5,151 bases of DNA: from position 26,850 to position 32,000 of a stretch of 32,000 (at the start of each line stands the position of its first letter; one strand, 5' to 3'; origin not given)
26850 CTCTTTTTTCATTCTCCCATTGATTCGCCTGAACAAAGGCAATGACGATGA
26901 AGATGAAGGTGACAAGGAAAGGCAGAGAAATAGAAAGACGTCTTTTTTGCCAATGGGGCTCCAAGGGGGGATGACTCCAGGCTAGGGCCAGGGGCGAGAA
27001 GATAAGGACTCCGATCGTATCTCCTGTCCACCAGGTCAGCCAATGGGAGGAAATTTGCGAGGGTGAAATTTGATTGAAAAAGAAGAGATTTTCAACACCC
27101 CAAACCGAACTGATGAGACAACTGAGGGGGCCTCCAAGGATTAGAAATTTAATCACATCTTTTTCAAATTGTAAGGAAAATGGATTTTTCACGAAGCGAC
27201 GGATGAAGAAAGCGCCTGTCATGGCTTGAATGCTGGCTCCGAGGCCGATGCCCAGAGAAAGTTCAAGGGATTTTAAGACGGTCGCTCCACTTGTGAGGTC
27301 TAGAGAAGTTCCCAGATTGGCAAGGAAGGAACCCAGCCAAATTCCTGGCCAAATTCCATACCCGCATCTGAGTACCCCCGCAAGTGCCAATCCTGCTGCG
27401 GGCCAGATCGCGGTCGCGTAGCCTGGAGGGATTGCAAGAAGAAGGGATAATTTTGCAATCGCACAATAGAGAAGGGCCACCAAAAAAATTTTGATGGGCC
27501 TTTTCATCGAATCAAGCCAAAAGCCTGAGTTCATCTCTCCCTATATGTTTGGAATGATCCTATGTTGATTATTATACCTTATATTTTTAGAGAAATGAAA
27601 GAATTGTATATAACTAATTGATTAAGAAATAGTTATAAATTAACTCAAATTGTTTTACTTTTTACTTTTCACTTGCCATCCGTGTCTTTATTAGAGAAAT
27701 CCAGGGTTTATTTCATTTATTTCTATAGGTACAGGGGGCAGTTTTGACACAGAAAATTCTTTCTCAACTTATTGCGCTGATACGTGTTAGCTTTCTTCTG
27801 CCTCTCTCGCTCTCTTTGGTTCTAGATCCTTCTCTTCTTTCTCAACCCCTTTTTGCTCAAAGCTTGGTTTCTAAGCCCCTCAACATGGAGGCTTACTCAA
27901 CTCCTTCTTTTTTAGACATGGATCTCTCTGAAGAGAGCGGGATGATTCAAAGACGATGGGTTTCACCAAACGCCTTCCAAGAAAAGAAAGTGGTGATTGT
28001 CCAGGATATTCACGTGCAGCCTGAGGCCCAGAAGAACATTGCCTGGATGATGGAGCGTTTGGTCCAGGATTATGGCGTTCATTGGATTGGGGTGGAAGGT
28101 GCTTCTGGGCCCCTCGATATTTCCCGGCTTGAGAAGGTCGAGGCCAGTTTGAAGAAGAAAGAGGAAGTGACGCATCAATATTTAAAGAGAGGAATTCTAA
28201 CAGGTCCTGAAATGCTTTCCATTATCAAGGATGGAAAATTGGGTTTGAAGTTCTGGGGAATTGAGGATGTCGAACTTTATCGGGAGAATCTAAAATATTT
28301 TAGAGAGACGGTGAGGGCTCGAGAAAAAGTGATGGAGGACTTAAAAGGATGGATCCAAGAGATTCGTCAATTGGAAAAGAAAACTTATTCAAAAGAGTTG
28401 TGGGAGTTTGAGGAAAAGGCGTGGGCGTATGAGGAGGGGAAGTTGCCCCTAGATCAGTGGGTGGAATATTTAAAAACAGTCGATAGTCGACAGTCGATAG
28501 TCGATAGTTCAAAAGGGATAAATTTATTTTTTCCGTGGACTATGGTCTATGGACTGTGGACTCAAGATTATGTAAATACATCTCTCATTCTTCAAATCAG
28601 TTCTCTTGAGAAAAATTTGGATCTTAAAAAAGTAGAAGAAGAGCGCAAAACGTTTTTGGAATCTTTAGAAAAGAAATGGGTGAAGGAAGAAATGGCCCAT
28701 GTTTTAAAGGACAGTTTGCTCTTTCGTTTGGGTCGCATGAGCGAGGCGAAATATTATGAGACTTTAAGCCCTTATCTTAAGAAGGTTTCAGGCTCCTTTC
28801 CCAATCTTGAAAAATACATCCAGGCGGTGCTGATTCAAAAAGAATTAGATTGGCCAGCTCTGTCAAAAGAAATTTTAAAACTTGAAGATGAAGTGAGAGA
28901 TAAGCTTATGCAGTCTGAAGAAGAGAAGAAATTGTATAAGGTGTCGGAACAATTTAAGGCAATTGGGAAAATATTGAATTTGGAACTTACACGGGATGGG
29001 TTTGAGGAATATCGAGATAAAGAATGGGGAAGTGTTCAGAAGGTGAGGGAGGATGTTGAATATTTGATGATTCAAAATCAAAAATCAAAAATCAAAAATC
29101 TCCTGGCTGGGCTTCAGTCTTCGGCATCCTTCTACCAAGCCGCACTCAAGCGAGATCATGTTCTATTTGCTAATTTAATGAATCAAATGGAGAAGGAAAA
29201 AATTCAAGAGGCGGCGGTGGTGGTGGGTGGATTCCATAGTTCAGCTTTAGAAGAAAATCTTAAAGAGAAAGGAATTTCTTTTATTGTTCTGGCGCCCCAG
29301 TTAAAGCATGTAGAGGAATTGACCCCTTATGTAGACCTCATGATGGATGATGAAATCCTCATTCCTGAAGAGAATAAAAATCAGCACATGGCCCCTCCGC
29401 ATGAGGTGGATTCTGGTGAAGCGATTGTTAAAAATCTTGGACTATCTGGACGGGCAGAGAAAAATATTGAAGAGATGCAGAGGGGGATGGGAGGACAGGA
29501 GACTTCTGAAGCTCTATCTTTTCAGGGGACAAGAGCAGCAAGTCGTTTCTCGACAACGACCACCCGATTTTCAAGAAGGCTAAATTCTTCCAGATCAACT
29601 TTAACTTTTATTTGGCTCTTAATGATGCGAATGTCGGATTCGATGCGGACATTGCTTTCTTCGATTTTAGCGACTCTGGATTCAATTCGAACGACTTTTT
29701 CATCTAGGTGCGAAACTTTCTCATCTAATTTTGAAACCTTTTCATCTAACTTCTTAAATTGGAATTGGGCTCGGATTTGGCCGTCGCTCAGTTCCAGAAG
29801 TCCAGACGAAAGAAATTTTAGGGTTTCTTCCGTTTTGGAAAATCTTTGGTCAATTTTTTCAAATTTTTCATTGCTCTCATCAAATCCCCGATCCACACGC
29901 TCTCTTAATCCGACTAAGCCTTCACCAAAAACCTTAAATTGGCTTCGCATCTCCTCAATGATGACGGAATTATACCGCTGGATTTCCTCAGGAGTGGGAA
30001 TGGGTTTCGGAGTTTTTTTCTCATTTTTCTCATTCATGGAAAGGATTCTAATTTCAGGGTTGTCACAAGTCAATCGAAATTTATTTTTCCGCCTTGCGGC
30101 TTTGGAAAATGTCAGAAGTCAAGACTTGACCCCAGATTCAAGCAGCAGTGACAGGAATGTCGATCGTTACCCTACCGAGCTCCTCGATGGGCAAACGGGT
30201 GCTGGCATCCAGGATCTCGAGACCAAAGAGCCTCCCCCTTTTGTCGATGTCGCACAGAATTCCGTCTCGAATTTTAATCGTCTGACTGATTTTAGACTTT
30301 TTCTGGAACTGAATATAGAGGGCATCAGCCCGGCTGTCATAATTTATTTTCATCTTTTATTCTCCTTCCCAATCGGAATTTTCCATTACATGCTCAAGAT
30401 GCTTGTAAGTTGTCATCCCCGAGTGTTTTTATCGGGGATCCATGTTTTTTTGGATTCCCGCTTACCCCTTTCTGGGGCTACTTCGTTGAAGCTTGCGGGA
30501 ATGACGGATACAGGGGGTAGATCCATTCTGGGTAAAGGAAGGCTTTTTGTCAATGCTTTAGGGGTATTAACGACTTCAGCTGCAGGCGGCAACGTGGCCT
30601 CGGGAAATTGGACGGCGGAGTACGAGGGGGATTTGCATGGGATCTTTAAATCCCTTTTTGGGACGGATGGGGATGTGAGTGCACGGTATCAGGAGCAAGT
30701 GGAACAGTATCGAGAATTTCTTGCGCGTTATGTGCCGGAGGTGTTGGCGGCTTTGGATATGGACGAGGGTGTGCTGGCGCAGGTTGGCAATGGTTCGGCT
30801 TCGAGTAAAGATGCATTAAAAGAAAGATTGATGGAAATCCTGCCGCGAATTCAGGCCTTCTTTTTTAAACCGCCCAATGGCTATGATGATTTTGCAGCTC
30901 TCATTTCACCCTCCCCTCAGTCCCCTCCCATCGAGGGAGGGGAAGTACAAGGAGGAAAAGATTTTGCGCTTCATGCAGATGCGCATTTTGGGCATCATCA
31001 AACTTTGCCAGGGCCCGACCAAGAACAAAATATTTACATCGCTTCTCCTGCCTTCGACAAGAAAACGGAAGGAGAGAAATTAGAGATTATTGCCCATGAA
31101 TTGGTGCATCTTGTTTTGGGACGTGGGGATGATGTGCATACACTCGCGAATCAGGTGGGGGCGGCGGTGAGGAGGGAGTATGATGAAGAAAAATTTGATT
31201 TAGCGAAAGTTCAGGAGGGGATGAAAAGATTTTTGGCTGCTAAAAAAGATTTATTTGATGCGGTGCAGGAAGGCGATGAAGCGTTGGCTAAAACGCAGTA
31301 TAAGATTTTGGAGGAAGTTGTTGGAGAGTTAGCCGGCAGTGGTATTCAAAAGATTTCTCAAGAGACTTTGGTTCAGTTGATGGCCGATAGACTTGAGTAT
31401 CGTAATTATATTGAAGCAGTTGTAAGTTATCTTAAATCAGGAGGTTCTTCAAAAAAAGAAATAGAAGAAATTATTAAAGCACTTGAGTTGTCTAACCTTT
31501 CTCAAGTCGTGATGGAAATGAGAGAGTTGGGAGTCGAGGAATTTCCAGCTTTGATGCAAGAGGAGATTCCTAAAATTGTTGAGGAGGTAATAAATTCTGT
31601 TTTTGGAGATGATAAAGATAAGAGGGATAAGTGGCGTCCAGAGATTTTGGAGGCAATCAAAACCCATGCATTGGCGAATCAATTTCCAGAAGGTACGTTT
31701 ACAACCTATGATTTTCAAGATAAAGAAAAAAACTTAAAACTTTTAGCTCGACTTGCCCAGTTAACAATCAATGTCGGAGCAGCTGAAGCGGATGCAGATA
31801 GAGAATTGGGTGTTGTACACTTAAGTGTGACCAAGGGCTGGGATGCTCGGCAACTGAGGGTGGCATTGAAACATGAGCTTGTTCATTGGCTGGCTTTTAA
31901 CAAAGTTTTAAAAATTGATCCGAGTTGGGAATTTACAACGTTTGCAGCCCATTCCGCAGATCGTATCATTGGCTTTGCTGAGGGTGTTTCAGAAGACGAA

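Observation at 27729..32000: A 1,424-codon stop-free frame that runs antisense through two apparently real genes and links two protein-coding modules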

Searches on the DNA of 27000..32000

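Call 69: search_rna_families(source=window, start=27000, end=32000, threshold=evalue, max_evalue=1)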
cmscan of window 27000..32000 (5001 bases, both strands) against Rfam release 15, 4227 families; matches with E-value up to 1: 0.
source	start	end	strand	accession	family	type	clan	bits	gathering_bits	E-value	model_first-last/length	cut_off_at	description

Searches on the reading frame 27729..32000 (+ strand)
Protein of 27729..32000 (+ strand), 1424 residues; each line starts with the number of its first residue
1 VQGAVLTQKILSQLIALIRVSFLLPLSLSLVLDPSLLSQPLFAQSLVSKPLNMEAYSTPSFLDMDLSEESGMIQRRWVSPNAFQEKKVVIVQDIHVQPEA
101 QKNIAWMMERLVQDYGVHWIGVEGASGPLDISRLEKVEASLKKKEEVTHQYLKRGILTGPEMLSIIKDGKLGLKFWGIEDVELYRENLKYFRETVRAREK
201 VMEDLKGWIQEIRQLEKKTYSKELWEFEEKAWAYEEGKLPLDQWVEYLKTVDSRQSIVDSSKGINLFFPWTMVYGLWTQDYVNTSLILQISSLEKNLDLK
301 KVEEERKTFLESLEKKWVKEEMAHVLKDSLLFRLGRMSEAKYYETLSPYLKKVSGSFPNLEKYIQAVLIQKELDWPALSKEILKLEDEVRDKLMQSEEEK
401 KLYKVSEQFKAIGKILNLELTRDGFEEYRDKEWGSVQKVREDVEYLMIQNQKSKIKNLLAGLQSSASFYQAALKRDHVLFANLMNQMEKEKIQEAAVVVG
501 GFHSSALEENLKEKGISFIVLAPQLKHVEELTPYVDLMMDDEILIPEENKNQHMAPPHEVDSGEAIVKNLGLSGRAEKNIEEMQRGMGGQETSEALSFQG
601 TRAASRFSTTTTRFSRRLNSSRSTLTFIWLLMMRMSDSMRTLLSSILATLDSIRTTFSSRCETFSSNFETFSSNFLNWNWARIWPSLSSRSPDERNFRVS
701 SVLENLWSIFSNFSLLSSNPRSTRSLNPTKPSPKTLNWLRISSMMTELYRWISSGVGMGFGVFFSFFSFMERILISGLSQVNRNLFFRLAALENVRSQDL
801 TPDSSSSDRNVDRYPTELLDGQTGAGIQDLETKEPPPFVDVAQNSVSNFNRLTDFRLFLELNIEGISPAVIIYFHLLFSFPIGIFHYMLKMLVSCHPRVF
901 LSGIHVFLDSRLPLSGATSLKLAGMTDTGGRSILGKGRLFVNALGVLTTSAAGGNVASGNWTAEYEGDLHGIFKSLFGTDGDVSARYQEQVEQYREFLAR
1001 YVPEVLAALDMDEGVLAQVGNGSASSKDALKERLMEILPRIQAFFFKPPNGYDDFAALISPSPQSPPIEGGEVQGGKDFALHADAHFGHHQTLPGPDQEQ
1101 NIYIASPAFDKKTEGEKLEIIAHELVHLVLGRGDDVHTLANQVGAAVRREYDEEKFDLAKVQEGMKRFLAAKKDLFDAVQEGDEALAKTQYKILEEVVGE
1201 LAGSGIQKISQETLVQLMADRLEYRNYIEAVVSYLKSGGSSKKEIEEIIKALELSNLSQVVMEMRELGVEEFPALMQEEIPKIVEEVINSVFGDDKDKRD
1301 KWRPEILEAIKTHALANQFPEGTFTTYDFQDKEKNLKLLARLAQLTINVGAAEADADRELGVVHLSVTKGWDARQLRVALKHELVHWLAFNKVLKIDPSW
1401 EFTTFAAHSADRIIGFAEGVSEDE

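Call 6: search_protein_families(library=pfam, proteins=[window:27729-32000:+], max_evalue=0.01)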
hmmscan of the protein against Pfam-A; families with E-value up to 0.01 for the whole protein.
window:27729-32000:+ (1424 aa): 0 families

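Call 38: find_related_loci(query=A2, collection=metagenome_contigs, flank=10000)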
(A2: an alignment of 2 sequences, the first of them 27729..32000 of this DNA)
Query A2 (1424 aa) in metagenome_contigs; peptide patterns used: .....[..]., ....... (x = any residue, [..] = any of these).
600 stretches matched a pattern (row limit reached: there are more); 1 encode a relative of the query (tblastn E <= 1e-3); 1 distinct loci.
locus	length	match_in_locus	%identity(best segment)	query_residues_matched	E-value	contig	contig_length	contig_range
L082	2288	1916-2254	32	59-164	1e-9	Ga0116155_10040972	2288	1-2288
